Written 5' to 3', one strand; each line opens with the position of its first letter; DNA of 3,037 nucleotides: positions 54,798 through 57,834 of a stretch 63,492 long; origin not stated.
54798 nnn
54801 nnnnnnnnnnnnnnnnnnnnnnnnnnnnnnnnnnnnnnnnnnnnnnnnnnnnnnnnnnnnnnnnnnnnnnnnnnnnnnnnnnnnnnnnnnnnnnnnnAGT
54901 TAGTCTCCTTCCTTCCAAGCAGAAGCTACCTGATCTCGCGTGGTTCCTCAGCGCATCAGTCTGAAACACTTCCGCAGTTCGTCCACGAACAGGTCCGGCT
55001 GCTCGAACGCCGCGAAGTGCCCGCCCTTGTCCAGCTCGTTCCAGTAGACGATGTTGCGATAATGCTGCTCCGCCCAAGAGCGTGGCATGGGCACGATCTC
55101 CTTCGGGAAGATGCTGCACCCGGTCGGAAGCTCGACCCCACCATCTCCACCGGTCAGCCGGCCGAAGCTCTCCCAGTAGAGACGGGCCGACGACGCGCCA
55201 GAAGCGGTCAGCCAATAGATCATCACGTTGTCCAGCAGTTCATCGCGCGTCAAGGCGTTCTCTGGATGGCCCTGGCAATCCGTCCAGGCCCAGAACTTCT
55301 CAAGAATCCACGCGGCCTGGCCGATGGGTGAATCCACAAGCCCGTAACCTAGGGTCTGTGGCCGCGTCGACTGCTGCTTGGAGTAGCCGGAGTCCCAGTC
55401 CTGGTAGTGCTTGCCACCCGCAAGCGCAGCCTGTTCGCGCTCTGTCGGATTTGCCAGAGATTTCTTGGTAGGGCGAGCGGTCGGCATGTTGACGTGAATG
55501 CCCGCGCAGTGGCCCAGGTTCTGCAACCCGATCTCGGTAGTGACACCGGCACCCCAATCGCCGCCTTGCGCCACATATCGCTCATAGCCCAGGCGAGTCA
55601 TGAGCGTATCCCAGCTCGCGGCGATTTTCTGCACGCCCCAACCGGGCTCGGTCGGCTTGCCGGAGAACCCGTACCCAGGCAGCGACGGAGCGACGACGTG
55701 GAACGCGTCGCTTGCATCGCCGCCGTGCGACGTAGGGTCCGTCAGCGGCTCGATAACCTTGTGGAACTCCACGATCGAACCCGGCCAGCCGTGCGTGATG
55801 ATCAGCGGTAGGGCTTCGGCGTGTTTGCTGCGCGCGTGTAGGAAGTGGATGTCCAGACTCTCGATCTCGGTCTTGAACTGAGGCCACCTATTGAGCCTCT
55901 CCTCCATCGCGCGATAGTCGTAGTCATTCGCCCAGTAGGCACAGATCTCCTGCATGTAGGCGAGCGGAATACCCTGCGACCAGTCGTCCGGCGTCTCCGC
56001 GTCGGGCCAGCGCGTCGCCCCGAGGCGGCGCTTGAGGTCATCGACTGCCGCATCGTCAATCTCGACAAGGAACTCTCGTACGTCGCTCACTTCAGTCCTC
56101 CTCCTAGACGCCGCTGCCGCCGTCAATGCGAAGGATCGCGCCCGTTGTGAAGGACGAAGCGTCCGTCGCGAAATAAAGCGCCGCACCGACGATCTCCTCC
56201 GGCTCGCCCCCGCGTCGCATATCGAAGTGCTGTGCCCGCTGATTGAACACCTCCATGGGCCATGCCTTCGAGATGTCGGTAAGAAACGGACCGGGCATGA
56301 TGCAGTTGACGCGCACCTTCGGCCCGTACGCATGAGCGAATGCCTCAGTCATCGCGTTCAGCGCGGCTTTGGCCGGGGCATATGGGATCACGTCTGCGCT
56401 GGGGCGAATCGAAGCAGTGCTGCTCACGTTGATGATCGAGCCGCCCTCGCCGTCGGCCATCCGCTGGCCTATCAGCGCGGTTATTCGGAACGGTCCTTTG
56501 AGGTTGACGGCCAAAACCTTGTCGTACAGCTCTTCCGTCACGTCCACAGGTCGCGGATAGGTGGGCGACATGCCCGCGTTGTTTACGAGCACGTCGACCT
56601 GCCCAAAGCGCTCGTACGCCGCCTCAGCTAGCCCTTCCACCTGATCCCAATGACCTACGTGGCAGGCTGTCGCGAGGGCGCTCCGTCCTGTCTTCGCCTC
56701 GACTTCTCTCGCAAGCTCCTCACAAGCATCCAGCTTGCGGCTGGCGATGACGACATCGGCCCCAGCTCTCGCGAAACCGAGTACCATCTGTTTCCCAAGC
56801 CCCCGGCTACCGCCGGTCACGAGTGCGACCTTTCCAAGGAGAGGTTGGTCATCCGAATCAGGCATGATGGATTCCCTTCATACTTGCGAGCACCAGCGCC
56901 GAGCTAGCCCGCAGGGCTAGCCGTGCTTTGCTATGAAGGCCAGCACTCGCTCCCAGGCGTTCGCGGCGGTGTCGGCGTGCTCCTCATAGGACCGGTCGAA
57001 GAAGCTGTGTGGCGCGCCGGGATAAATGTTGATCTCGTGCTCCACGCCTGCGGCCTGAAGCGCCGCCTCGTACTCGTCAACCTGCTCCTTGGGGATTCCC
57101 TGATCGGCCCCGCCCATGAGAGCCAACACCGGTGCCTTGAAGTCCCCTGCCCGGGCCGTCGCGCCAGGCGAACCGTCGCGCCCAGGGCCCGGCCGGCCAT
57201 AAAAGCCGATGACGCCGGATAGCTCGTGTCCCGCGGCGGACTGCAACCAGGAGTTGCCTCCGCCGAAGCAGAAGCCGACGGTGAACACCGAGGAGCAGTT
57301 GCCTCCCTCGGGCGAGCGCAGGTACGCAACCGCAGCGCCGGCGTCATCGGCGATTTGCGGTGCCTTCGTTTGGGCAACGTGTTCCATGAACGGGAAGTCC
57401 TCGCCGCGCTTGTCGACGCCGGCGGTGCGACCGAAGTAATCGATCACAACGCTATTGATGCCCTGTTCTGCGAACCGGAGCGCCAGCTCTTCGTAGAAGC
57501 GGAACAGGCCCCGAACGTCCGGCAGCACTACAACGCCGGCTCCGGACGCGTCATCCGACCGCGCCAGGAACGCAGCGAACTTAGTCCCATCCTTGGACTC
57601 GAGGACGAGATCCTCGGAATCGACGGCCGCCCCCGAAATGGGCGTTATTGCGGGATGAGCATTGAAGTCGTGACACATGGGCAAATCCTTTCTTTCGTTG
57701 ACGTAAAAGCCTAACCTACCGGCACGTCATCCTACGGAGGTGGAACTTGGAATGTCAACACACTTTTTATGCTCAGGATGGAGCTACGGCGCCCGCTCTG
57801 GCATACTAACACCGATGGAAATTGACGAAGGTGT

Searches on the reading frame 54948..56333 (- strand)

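Call 52: search_protein_families(library=pfam, proteins=[window:54948-56333:-], max_evalue=0.00001)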
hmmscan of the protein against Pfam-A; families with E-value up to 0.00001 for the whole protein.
window:54948-56333:- (461 aa): 2 families
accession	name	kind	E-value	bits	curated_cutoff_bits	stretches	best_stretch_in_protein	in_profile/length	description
PF06441.18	EHN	-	2.9e-39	134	22.8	1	86-190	2-107/107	Epoxide hydrolase N terminus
PF00561.26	Abhydrolase_1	-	5.1e-14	53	25.8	1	176-316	2-126/245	alpha/beta hydrolase fold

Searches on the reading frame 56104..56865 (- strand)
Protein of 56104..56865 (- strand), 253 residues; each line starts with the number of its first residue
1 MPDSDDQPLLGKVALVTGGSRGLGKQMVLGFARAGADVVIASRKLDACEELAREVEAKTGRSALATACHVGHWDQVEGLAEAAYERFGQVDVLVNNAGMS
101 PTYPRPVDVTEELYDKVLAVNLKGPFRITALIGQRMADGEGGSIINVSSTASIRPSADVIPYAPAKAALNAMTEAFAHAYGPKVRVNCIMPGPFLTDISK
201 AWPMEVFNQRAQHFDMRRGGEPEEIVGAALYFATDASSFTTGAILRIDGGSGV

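Call 52: search_protein_families(library=pfam, proteins=[window:56104-56865:-], max_evalue=0.00001)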
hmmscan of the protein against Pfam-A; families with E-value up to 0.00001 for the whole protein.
window:56104-56865:- (253 aa): 3 families
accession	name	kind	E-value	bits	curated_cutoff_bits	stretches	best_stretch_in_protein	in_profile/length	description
PF13561.12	adh_short_C2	-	1.4e-52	179.1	27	1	21-250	6-234/236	Enoyl-(Acyl carrier protein) reductase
PF00106.31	adh_short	-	2.9e-51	174.2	26.6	1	12-202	1-190/195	short chain dehydrogenase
PF08659.16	KR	-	3.8e-11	43.7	22.6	1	14-176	3-163/180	KR domain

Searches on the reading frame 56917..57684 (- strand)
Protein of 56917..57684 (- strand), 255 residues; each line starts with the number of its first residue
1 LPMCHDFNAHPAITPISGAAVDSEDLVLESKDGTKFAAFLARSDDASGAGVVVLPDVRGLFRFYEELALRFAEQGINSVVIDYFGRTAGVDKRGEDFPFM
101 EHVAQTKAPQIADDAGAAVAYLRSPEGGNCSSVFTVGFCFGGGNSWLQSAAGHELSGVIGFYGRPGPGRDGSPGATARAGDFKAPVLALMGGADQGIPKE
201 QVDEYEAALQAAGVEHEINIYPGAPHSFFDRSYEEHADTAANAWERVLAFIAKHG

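Call 52: search_protein_families(library=pfam, proteins=[window:56917-57684:-], max_evalue=0.00001)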
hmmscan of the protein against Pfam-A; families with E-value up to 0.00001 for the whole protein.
window:56917-57684:- (255 aa): 3 families
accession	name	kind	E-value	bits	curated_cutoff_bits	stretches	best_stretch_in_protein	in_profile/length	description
PF01738.24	DLH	-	1.3e-39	136.5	21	1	36-253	1-215/217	Dienelactone hydrolase family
PF12146.15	Hydrolase_4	-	1.1e-06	28.6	27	0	175-229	183-235/239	Serine aminopeptidase, S33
PF00326.27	Peptidase_S9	-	3.8e-06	27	22.6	0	182-243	143-204/213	Prolyl oligopeptidase family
